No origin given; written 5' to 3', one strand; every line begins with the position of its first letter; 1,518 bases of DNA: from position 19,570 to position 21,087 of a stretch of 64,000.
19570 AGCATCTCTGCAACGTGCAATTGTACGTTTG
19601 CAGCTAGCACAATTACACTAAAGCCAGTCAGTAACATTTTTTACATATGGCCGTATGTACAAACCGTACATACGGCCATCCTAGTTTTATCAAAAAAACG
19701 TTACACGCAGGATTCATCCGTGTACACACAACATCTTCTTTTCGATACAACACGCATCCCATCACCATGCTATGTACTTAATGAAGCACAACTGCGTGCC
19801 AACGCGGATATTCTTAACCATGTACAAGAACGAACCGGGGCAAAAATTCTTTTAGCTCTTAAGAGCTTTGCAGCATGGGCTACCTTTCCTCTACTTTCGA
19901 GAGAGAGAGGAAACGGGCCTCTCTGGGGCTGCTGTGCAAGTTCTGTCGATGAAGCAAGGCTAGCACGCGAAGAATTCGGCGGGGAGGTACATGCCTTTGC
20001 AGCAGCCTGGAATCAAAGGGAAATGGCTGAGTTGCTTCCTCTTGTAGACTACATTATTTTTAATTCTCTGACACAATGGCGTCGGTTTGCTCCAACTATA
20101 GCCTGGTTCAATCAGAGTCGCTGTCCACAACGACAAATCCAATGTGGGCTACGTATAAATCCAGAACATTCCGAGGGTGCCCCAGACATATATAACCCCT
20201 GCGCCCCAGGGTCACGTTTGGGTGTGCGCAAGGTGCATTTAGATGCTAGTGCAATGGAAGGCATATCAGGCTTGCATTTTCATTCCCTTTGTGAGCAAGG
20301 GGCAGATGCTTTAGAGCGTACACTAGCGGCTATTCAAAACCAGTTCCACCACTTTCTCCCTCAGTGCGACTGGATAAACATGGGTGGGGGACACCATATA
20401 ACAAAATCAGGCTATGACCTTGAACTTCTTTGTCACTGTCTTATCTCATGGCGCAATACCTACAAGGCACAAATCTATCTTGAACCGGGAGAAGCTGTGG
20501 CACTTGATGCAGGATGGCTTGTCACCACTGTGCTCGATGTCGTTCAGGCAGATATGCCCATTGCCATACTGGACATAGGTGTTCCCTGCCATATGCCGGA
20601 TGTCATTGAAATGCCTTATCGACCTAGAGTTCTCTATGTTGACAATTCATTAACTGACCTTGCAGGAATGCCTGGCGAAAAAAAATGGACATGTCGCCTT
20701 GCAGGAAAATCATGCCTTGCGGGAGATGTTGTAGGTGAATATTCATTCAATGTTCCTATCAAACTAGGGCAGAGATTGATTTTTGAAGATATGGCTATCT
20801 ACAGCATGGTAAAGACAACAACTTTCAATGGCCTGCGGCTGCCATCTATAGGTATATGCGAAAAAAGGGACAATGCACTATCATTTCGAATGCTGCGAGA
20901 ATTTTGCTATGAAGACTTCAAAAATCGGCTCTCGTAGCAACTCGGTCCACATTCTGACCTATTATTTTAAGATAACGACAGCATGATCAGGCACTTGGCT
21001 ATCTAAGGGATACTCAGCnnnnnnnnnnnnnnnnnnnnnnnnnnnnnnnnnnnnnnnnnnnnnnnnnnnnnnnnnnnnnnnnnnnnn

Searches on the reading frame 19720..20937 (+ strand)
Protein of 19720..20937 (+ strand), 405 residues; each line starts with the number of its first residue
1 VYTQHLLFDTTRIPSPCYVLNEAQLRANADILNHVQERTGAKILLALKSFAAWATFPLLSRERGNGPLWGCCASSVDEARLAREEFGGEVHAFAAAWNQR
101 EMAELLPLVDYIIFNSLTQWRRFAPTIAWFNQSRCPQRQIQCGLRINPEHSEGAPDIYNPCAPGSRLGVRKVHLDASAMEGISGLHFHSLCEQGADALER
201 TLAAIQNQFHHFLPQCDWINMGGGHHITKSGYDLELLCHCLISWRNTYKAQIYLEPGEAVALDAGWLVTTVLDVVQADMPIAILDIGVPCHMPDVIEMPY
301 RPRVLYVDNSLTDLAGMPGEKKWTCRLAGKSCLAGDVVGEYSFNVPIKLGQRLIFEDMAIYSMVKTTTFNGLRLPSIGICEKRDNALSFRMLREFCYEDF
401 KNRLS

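Call 3: search_protein_families(library=pfam, proteins=[window:19720-20937:+], max_evalue=1)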
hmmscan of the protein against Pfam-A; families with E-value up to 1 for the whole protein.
window:19720-20937:+ (405 aa): 1 family
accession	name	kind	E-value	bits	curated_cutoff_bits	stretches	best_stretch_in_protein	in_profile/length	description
PF00278.28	Orn_DAP_Arg_deC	-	7.3e-11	42.6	23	1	171-358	5-94/95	Pyridoxal-dependent decarboxylase, C-terminal sheet domain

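Call 4: search_protein_families(library=ncbifam, proteins=[window:19720-20937:+], max_evalue=1)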
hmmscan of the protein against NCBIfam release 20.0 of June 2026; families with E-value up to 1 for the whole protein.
window:19720-20937:+ (405 aa): 4 families
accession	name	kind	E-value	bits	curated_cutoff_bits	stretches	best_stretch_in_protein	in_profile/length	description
TIGR01047.1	nspC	equivalog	9.1e-139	462.1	409.05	1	13-404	1-380/380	carboxynorspermidine decarboxylase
NF006515.0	PRK08961.1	equivalog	6.9e-10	37.5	802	1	143-374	618-853/861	bifunctional aspartate kinase/diaminopimelate decarboxylase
TIGR01048.1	lysA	equivalog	5.7e-09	35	297.9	1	15-375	25-390/417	diaminopimelate decarboxylase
NF041039.1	FslC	exception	0.17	10.7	500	1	320-385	345-408/418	rhizoferrin biosystnesis N-citrylornithine decarboxylase FslC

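Call 45: find_related_loci(query=window:19720-20937:+, collection=metagenome_contigs, flank=8000)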
Query window:19720-20937:+ (405 aa) in metagenome_contigs; peptide patterns used: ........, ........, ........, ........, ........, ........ (x = any residue, [..] = any of these).
600 stretches matched a pattern (row limit reached: there are more); 583 encode a relative of the query (tblastn E <= 1e-3); the best 80 are kept; 80 distinct loci.
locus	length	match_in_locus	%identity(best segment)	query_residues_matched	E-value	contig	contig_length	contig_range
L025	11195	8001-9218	77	1-405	0e+0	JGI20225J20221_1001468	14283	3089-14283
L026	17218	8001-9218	77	1-405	0e+0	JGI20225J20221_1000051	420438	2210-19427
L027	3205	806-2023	77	1-405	0e+0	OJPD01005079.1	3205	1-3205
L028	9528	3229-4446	77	1-405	0e+0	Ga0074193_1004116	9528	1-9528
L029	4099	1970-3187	76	1-405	0e+0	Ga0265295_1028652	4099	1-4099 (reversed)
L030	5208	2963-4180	77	1-405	0e+0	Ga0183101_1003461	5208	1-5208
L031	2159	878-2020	53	2-405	1e-149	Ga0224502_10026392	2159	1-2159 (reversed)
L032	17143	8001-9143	53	8-405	1e-139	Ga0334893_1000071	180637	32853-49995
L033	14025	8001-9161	51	1-405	8e-135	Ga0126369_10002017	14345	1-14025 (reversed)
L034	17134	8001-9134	49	5-404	5e-134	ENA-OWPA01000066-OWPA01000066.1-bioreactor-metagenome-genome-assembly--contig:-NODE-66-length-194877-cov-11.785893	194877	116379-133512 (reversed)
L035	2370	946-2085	52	8-405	6e-142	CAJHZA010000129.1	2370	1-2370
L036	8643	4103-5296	54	13-404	1e-132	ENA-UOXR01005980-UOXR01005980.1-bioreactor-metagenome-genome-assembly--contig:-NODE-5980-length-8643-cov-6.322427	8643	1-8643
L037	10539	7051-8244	53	13-404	4e-132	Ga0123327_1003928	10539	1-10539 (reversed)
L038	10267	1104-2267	53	14-405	1e-130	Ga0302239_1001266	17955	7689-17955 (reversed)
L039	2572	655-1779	51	10-405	2e-137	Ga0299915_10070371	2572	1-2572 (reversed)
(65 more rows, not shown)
